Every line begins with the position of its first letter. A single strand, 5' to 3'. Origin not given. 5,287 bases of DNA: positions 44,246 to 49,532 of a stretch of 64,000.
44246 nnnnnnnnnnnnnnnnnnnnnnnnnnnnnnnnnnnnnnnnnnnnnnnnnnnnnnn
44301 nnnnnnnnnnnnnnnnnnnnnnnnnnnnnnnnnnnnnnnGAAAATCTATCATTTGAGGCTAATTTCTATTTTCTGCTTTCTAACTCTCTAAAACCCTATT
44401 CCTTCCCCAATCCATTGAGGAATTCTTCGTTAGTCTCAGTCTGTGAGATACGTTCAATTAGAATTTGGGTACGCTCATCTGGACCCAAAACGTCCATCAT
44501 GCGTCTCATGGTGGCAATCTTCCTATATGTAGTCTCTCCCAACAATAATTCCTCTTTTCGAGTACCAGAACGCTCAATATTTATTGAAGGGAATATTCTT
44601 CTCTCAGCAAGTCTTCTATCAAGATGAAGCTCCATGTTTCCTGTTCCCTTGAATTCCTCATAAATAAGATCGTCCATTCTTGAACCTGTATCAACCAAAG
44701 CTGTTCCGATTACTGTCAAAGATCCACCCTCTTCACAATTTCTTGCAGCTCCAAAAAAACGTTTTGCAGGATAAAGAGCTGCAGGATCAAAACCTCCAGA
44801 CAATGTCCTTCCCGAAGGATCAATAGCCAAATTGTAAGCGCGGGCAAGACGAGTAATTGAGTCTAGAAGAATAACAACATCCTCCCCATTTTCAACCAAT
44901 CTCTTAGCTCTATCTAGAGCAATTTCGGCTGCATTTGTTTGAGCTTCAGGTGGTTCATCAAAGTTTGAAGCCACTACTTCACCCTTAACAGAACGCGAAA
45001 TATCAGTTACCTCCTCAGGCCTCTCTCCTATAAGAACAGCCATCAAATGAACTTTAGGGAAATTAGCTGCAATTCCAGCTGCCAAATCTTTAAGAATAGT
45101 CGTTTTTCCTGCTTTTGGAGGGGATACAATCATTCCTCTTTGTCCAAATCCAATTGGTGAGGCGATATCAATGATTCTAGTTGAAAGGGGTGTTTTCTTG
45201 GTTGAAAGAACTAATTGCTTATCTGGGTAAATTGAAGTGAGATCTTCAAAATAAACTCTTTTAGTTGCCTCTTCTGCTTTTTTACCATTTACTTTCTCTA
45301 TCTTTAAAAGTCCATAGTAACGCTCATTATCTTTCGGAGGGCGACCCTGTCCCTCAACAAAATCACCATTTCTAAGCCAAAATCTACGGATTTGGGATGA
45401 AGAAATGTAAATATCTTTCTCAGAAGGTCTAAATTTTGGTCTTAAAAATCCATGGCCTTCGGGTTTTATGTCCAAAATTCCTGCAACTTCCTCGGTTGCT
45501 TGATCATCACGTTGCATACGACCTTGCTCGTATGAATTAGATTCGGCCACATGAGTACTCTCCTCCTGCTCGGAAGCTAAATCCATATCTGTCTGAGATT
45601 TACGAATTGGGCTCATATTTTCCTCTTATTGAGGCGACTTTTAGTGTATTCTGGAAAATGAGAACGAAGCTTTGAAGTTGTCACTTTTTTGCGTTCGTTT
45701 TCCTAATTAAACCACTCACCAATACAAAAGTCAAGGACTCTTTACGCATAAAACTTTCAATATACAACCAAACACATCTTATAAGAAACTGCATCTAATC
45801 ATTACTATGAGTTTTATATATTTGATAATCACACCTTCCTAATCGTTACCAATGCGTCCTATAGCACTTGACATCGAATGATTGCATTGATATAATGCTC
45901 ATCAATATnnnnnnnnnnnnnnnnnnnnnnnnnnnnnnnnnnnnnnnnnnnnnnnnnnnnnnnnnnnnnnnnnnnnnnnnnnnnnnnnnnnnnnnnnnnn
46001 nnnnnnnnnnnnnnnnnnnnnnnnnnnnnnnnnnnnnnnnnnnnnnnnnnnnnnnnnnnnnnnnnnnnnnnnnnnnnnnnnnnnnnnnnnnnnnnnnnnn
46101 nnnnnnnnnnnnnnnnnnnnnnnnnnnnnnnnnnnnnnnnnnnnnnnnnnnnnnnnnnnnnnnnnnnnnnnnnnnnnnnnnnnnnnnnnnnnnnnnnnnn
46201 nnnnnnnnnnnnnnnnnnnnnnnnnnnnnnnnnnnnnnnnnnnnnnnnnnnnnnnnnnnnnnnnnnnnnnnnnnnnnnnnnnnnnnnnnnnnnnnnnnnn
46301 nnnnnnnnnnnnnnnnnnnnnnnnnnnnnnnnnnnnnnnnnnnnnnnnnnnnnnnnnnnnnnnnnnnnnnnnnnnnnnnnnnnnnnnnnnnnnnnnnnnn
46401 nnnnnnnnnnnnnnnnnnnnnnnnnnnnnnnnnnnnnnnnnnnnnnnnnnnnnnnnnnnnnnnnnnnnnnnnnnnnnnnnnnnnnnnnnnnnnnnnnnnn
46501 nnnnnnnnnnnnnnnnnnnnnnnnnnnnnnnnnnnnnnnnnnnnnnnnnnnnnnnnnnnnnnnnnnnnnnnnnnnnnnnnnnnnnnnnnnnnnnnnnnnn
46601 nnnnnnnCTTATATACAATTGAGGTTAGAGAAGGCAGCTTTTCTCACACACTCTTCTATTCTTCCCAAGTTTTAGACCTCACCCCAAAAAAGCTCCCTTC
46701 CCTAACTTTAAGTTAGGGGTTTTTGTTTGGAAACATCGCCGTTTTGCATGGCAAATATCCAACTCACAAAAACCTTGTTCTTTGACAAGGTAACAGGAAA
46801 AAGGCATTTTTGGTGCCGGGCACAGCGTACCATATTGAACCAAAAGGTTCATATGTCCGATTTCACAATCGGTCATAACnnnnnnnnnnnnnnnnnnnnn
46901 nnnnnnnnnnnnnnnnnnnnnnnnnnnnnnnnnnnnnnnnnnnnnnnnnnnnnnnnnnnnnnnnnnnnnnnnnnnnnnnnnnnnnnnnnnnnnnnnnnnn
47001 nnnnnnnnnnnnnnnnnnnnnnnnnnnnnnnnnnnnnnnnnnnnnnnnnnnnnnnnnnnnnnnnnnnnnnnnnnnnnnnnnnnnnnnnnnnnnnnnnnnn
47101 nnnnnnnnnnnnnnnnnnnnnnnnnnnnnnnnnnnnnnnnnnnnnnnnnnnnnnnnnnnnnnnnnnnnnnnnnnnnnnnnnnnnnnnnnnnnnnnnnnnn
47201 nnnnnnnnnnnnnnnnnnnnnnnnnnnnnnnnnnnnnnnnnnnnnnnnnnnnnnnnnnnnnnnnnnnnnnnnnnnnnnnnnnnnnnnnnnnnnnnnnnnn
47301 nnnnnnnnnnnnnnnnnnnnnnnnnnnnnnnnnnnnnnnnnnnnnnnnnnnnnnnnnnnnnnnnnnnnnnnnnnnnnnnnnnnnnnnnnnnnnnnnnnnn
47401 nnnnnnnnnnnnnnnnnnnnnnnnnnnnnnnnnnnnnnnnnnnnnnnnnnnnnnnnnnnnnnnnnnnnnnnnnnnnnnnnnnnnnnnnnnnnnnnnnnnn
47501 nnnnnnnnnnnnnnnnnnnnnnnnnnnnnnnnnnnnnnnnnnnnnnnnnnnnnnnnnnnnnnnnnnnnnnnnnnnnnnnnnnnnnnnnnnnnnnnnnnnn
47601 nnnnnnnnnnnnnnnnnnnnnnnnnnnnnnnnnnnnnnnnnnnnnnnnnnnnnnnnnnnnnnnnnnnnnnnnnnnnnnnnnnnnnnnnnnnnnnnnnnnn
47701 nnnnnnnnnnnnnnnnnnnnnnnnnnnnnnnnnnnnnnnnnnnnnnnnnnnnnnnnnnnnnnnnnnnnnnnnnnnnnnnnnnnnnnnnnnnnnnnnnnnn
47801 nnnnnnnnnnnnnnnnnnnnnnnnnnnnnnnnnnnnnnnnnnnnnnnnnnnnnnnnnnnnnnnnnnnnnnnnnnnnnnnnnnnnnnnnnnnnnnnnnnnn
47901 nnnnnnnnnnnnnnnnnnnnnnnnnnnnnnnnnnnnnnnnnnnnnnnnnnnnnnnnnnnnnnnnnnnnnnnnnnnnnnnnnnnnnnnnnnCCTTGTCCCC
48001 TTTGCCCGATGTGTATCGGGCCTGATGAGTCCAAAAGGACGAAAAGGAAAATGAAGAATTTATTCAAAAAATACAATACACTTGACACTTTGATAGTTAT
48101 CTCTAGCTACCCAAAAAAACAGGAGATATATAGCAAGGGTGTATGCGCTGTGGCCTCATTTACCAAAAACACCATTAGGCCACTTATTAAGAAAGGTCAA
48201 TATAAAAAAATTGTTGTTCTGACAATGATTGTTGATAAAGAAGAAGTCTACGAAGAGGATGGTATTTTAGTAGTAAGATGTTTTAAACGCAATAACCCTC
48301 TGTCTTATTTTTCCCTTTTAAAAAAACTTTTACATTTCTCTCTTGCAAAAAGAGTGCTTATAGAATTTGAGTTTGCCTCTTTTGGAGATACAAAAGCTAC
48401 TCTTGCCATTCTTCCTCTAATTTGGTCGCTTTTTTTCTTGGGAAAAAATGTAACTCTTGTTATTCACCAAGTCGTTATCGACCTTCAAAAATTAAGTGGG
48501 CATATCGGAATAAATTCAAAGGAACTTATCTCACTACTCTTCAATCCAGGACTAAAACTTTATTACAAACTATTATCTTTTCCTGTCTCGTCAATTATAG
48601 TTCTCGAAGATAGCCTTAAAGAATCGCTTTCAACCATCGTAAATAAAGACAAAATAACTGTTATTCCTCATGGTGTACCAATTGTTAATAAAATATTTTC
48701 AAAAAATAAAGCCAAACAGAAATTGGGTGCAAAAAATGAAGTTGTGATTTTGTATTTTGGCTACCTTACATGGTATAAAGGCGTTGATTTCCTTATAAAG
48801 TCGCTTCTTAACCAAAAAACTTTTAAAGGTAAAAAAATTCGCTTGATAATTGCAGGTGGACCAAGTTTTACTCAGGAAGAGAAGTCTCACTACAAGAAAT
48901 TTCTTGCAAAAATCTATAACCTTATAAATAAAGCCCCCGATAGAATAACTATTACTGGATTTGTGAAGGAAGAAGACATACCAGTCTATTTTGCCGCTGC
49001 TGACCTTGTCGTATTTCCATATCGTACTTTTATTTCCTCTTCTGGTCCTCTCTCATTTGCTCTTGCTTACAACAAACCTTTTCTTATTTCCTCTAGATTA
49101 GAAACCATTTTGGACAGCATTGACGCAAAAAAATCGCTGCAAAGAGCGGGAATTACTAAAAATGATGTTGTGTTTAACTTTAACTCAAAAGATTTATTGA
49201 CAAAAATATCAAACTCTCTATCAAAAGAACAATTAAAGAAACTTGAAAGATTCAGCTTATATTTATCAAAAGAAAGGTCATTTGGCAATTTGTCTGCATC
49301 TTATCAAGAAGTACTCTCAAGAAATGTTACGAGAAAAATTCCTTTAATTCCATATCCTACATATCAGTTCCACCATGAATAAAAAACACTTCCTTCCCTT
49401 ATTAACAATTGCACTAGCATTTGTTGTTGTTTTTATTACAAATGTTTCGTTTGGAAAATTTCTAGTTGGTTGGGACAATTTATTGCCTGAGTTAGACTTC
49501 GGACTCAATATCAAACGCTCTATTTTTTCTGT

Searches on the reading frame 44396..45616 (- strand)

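Call 6: search_protein_families(library=pfam, proteins=[window:44396-45616:-], max_evalue=0.001)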
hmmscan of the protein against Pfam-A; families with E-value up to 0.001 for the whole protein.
window:44396-45616:- (406 aa): 3 families
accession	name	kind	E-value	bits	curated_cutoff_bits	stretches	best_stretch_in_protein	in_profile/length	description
PF07497.18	Rho_RNA_bind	-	1.1e-27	96.1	27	1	44-115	1-73/73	Rho termination factor, RNA-binding domain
PF00006.31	ATP-synt_ab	-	3.9e-27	95.7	29.5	1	146-350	2-211/213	ATP synthase alpha/beta family, nucleotide-binding domain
PF08206.17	OB_RNB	-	3.6e-05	23.8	24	1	46-90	1-41/58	Ribonuclease B OB domain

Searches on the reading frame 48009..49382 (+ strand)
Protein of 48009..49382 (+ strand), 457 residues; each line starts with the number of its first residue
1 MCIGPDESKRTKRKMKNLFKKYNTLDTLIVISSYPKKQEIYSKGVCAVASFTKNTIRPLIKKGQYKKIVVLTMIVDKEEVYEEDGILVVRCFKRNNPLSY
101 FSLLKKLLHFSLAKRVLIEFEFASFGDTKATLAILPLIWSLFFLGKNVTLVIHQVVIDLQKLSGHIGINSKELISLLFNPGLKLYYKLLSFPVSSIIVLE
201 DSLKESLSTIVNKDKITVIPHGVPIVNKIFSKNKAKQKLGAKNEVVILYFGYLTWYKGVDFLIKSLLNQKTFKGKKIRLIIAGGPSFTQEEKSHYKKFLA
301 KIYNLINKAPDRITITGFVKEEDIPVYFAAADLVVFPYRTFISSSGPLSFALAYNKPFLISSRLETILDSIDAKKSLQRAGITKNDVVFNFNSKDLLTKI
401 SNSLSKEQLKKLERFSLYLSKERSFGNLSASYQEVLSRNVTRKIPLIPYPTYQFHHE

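Call 6: search_protein_families(library=pfam, proteins=[window:48009-49382:+], max_evalue=0.001)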
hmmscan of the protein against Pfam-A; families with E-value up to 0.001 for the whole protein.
window:48009-49382:+ (457 aa): 2 families
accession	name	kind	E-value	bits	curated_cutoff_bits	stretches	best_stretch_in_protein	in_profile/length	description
PF00534.26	Glycos_transf_1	-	3.1e-13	50.1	26.4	1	232-415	2-165/172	Glycosyl transferases group 1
PF13692.12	Glyco_trans_1_4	-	1.2e-12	48.7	27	1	245-363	2-108/142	Glycosyl transferases group 1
